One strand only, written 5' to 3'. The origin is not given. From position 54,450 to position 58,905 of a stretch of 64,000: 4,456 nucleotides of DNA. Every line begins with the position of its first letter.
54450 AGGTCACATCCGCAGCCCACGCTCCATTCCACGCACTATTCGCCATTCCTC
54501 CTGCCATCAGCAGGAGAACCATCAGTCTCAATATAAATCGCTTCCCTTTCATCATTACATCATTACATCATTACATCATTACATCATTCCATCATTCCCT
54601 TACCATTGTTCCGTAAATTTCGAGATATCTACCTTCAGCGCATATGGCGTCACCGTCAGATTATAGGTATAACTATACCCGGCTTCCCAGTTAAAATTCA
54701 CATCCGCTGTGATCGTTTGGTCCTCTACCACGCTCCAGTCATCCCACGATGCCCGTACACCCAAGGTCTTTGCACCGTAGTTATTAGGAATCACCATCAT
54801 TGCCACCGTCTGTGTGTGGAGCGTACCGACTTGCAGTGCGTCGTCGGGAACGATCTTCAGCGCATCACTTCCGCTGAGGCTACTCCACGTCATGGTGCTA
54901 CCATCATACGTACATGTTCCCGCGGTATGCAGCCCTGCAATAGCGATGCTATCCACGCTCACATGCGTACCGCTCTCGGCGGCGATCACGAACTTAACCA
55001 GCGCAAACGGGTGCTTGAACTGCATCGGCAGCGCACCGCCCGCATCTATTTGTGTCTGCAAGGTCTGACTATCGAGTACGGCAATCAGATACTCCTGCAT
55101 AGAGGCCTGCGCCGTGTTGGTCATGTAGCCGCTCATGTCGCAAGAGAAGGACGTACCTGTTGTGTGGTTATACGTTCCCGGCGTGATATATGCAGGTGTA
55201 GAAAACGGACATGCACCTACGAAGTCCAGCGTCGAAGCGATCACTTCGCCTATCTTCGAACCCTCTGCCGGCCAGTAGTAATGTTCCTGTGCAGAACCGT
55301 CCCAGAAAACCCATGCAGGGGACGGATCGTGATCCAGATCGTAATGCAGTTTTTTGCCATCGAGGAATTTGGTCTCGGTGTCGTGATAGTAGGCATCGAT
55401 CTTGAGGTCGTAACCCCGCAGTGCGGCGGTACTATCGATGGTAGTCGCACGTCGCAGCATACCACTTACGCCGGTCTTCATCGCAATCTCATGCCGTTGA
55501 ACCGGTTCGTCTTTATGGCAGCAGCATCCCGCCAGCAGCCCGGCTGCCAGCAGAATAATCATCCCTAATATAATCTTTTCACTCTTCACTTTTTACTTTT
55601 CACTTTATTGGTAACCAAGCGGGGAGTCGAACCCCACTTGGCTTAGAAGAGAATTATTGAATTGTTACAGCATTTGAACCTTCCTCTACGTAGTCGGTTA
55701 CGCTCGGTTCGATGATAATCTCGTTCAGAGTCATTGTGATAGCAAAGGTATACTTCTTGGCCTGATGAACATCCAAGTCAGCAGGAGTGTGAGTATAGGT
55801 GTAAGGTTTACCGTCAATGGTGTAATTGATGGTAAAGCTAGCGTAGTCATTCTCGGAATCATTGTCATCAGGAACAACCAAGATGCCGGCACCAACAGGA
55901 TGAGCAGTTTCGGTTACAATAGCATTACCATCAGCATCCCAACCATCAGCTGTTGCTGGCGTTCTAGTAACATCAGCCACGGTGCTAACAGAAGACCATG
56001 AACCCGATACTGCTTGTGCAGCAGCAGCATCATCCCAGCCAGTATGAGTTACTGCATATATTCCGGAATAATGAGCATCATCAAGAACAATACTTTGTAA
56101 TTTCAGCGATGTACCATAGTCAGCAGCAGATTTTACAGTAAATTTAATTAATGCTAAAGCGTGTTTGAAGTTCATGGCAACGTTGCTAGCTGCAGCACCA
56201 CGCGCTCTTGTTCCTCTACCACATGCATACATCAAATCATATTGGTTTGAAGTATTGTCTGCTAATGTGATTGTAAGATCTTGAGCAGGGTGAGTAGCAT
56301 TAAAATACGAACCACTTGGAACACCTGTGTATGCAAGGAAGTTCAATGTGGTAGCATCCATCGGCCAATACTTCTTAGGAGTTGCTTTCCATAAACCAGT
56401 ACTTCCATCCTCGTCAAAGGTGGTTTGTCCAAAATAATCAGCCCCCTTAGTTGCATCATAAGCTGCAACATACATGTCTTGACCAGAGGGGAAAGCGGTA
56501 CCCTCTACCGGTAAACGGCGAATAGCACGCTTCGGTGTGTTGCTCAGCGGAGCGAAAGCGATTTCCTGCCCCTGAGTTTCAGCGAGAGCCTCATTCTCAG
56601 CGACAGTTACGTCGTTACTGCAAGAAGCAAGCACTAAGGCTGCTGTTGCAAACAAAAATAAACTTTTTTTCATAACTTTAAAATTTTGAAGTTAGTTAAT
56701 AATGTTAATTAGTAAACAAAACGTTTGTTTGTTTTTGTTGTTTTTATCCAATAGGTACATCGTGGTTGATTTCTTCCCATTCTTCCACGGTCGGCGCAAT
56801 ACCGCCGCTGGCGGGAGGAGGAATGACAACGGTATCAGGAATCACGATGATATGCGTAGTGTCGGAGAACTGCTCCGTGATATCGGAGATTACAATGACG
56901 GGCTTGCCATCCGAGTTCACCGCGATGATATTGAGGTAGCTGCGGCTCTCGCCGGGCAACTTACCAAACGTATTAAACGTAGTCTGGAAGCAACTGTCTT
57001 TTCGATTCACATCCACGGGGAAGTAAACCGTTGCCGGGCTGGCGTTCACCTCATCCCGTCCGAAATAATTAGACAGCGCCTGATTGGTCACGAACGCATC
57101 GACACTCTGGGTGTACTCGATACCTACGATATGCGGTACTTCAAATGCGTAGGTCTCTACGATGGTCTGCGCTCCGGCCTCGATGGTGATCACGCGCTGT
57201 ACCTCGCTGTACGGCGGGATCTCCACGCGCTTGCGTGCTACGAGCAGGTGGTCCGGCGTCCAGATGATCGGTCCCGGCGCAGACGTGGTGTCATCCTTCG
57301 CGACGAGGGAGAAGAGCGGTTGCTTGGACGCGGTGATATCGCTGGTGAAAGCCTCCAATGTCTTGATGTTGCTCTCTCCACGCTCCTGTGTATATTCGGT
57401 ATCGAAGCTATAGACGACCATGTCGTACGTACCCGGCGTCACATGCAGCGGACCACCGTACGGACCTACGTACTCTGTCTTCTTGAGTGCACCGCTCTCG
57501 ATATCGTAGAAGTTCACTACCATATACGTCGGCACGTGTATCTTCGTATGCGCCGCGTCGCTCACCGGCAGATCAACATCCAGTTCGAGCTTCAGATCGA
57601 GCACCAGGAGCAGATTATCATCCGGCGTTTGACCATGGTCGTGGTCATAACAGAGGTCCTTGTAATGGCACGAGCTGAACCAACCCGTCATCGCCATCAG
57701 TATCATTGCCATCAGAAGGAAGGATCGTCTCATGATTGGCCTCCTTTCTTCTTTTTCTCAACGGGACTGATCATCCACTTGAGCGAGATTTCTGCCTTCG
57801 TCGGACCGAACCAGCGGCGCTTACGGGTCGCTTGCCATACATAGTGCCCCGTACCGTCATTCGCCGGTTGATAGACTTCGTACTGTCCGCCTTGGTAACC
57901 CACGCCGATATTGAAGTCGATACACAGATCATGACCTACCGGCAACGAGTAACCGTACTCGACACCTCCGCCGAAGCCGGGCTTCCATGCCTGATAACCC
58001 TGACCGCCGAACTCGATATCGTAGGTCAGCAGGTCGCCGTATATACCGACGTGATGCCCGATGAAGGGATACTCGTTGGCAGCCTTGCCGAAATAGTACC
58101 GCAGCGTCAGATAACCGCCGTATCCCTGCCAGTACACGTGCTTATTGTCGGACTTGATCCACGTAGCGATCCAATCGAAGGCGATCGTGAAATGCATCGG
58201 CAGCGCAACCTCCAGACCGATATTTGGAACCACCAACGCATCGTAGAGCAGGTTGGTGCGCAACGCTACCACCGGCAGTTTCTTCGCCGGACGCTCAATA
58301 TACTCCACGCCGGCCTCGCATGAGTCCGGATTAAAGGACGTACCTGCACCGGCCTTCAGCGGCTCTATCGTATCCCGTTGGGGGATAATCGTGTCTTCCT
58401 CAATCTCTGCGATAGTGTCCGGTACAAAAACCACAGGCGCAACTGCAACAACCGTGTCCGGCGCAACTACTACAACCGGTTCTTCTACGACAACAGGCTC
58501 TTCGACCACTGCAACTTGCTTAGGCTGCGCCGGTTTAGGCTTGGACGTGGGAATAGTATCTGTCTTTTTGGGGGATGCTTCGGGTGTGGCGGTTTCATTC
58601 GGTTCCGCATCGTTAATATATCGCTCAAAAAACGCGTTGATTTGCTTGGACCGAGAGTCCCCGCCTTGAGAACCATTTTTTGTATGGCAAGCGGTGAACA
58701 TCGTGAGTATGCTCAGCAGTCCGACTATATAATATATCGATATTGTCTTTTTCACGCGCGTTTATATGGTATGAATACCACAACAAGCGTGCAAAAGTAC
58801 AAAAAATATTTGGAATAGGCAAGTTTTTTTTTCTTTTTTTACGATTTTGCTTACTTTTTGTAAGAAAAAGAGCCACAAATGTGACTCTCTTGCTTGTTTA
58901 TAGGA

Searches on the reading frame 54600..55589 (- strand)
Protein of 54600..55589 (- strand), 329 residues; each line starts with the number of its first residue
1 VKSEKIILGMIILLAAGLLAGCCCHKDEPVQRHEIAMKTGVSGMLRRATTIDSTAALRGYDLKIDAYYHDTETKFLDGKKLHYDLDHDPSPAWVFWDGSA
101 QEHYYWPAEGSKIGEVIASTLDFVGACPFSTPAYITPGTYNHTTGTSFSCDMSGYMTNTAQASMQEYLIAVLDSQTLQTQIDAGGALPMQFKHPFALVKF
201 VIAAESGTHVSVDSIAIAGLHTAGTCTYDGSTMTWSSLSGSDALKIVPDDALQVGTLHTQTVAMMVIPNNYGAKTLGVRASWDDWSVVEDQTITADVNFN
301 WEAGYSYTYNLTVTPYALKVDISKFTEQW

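Call 14: search_protein_families(library=pfam, proteins=[window:54600-55589:-], max_evalue=0.01)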
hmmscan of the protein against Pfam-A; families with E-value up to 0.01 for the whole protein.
window:54600-55589:- (329 aa): 1 family
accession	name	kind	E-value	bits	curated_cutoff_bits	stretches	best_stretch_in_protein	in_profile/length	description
PF13149.12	Mfa_like_1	-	3.9e-17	63.5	27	1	104-322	53-239/246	Fimbrillin-like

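Call 109: search_protein_families(library=ncbifam, proteins=[window:54600-55589:-], max_evalue=0.001)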
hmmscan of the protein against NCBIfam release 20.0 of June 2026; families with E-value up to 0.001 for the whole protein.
window:54600-55589:- (329 aa): 0 families

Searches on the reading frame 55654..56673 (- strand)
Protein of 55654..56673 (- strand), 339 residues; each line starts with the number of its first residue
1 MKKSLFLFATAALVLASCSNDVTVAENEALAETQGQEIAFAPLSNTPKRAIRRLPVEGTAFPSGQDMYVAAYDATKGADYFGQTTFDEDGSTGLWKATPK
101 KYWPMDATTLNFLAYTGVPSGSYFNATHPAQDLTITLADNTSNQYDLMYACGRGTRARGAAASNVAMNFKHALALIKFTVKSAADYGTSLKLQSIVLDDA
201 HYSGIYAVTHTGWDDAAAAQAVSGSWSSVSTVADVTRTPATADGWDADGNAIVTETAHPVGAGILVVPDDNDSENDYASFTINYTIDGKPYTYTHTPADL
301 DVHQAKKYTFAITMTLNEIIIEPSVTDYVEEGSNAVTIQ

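Call 14: search_protein_families(library=pfam, proteins=[window:55654-56673:-], max_evalue=0.01)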
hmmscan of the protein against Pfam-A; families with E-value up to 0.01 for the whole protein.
window:55654-56673:- (339 aa): 3 families
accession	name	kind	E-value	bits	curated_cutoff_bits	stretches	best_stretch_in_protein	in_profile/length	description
PF13149.12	Mfa_like_1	-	3.2e-25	90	27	1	58-327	5-245/246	Fimbrillin-like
PF15415.12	Mfa_like_2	-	0.0026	17.3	20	1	168-318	154-287/303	Fimbrillin-like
PF08139.17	LPAM_1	-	0.009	16.8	20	1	1-19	1-18/18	Prokaryotic membrane lipoprotein lipid attachment site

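Call 109: search_protein_families(library=ncbifam, proteins=[window:55654-56673:-], max_evalue=0.001)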
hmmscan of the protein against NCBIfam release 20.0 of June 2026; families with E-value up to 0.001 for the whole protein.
window:55654-56673:- (339 aa): 0 families

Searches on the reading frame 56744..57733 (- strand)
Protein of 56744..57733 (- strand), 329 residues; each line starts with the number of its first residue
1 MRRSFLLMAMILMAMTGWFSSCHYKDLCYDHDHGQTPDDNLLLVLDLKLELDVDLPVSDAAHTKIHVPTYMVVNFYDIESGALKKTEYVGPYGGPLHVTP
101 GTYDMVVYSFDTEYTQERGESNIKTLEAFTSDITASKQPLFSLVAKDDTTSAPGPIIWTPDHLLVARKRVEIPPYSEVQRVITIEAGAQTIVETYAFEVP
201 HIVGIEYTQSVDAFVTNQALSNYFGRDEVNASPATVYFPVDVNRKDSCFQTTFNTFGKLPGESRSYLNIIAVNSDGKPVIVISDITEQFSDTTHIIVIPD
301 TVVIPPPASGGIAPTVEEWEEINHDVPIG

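Call 53: search_protein_families(library=pfam, proteins=[window:56744-57733:-], max_evalue=0.01)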
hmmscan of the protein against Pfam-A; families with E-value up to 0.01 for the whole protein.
window:56744-57733:- (329 aa): 1 family
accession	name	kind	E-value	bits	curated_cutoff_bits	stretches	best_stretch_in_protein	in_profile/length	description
PF17145.10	DUF5119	-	1.5e-19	71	27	1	63-238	26-190/191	Domain of unknown function (DUF5119)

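Call 109: search_protein_families(library=ncbifam, proteins=[window:56744-57733:-], max_evalue=0.001)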
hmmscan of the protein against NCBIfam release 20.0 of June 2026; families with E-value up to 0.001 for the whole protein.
window:56744-57733:- (329 aa): 0 families

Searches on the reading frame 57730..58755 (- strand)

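Call 53: search_protein_families(library=pfam, proteins=[window:57730-58755:-], max_evalue=0.01)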
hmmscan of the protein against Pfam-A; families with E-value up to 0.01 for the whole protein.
window:57730-58755:- (341 aa): 1 family
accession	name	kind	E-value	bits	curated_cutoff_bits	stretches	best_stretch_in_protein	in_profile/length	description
PF12099.14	DUF3575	-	9.5e-31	106.9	21.1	1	163-329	18-177/177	Protein of unknown function (DUF3575)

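Call 109: search_protein_families(library=ncbifam, proteins=[window:57730-58755:-], max_evalue=0.001)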
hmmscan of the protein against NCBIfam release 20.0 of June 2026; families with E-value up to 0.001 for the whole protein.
window:57730-58755:- (341 aa): 0 families
